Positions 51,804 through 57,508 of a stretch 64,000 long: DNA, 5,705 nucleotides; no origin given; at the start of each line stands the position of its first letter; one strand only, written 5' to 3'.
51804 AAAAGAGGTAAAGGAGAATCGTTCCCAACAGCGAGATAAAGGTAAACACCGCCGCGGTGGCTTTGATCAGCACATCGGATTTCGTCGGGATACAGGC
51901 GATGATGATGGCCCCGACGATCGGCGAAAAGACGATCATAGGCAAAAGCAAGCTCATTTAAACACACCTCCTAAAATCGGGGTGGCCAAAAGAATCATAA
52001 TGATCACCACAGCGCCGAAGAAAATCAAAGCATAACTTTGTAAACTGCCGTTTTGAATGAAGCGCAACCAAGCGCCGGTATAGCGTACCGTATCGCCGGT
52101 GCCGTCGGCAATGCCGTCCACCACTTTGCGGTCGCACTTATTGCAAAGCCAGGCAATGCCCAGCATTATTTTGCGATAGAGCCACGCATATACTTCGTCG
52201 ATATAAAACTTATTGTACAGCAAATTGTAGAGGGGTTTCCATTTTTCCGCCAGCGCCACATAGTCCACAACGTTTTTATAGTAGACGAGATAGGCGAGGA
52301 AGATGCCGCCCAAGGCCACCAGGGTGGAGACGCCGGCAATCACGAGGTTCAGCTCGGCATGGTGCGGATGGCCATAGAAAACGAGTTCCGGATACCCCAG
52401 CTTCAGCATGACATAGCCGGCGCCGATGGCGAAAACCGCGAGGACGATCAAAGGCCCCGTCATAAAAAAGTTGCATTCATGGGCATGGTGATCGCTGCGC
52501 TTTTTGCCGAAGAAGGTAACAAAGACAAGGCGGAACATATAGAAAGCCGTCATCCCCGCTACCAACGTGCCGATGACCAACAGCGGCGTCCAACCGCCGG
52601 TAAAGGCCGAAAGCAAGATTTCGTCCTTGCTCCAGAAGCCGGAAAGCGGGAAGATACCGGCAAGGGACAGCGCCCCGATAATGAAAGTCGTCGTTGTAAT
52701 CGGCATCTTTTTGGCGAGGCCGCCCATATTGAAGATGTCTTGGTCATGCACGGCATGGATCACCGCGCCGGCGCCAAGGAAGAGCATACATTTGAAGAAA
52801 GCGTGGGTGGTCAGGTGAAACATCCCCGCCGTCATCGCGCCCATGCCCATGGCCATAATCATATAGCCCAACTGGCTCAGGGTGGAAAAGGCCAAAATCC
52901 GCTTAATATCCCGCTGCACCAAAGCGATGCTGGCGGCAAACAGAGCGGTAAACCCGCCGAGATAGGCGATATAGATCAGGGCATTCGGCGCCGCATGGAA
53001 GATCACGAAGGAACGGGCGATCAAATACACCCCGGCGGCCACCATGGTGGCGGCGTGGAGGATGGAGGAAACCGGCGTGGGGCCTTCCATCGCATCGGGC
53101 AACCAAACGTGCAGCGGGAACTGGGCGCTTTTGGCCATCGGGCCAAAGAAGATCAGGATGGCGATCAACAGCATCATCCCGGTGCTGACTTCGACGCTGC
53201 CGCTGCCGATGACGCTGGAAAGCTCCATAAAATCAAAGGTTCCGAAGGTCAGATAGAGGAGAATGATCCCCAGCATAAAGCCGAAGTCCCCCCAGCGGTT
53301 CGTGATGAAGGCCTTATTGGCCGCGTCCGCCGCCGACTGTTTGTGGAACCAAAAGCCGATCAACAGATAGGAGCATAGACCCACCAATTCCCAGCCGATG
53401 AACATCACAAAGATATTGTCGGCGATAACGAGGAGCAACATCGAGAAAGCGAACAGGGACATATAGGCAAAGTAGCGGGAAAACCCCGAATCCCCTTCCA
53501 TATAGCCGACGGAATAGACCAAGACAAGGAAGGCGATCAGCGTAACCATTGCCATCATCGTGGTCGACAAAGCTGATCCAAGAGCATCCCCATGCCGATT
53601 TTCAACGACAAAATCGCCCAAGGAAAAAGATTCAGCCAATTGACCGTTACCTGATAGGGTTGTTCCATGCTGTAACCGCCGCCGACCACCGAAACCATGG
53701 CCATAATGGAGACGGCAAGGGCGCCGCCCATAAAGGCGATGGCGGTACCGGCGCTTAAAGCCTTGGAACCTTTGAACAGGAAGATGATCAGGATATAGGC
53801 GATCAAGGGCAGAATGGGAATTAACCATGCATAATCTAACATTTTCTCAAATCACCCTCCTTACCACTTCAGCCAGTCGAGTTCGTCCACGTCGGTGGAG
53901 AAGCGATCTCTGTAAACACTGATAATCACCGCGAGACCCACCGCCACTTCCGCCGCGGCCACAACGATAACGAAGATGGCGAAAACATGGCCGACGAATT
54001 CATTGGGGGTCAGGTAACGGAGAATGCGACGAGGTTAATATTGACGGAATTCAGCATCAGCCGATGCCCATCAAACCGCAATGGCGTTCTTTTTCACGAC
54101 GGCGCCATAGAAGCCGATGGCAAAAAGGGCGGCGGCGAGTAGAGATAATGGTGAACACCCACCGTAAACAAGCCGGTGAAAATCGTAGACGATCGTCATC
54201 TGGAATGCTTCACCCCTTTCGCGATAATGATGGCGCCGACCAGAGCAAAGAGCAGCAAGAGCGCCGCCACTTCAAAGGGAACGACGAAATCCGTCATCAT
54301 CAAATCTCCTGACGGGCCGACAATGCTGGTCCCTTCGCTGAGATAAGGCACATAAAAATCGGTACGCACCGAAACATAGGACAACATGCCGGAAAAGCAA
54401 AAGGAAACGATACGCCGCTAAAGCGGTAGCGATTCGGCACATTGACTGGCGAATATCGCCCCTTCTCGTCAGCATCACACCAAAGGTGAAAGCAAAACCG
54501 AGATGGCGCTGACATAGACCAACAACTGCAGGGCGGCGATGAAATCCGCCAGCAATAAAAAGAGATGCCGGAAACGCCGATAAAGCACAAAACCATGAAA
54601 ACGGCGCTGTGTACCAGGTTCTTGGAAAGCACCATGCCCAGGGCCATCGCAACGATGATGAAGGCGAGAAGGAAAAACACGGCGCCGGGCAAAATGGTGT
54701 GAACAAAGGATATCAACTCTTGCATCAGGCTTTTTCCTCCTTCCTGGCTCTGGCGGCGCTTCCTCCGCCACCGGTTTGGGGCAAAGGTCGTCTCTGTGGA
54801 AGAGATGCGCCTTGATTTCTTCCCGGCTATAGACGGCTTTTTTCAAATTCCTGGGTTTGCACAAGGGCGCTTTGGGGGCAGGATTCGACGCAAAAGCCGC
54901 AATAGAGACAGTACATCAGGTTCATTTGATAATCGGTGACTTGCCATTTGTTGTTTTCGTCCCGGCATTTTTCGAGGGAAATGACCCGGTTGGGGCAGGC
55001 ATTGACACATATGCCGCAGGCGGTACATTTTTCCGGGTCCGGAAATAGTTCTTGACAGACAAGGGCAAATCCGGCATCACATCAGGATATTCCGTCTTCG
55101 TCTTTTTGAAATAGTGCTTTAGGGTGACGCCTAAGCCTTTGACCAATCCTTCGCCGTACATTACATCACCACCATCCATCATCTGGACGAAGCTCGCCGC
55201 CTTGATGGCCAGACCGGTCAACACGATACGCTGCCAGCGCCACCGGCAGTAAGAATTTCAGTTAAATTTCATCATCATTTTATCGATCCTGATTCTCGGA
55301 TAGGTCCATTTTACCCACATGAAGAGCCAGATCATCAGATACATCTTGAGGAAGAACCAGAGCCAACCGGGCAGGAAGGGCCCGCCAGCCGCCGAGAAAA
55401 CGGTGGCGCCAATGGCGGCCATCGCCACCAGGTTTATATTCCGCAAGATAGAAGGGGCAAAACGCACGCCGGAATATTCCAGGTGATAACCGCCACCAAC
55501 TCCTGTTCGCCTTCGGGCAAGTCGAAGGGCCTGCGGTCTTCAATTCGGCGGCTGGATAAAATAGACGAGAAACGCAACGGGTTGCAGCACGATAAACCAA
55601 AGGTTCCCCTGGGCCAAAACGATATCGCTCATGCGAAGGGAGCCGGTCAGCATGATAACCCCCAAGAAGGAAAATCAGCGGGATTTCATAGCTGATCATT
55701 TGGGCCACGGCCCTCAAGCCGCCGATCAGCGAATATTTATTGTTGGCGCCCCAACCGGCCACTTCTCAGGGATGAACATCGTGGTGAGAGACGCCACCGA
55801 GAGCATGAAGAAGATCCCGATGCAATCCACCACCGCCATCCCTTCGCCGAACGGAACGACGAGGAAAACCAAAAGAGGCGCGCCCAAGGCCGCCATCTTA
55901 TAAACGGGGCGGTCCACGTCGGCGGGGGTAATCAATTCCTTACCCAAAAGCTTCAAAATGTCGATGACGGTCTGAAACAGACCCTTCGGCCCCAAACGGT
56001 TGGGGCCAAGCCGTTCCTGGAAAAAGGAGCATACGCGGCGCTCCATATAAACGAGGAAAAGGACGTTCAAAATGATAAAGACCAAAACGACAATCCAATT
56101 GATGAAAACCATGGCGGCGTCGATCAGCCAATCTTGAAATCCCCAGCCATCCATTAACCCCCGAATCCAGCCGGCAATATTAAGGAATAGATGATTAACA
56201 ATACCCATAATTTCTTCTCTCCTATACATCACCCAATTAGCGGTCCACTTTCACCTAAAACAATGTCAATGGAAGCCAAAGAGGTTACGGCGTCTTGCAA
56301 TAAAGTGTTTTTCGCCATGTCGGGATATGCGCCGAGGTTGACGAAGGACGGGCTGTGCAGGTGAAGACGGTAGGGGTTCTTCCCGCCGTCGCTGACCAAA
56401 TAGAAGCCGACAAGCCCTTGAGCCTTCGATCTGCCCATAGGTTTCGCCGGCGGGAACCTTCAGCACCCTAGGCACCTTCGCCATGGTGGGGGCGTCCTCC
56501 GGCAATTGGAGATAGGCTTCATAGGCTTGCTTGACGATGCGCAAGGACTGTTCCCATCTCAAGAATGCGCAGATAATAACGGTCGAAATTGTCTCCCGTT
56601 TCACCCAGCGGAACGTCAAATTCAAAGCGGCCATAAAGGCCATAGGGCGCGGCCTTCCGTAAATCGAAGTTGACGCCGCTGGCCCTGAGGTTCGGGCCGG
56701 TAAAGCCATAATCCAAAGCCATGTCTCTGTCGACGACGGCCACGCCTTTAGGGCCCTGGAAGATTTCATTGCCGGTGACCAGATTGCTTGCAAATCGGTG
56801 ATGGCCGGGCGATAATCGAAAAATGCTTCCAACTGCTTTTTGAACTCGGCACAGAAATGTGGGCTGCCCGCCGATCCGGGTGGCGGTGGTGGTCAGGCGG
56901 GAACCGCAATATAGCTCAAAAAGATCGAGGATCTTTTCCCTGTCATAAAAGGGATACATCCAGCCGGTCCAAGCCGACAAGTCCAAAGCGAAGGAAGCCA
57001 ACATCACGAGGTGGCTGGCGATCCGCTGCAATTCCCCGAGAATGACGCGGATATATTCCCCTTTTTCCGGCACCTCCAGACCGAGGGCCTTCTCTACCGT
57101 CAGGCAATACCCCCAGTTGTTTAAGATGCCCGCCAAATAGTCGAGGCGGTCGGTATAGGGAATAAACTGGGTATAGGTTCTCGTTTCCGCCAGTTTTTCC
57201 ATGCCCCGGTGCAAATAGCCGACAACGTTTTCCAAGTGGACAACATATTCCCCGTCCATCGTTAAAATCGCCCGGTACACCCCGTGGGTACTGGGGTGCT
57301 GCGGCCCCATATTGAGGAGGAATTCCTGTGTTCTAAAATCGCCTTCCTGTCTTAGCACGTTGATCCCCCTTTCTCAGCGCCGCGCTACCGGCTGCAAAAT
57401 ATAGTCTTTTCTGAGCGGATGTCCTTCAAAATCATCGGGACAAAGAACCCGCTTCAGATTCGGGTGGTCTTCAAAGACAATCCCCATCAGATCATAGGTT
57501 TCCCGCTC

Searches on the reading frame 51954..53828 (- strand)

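Call 24: search_protein_families(library=pfam, proteins=[window:51954-53828:-], max_evalue=0.00001)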
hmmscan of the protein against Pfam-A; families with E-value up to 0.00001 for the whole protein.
window:51954-53828:- (624 aa): 2 families
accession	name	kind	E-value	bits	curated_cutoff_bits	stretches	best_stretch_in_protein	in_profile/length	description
PF00361.26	Proton_antipo_M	-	2.3e-82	277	21.5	1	136-427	1-294/294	NADH:quinone oxidoreductase/Mrp antiporter, TM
PF00662.26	Proton_antipo_N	-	1.3e-11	44.7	24.5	1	86-120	17-51/51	NADH-Ubiquinone oxidoreductase (complex I), chain 5 N-terminus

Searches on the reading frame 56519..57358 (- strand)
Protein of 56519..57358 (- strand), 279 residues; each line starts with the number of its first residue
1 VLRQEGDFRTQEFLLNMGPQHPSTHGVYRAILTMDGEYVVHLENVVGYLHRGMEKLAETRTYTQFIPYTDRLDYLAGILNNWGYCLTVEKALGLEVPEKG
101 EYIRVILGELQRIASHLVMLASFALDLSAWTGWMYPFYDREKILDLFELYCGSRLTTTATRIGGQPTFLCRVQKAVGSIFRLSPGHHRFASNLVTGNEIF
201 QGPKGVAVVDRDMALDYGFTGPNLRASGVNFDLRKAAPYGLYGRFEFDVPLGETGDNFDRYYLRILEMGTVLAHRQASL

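Call 24: search_protein_families(library=pfam, proteins=[window:56519-57358:-], max_evalue=0.00001)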
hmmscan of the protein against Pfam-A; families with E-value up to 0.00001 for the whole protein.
window:56519-57358:- (279 aa): 1 family
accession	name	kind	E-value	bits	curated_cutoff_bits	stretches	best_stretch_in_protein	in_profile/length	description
PF00346.24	Complex1_49kDa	-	2.5e-39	135.4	24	1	126-269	1-146/271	Respiratory-chain NADH dehydrogenase, 49 Kd subunit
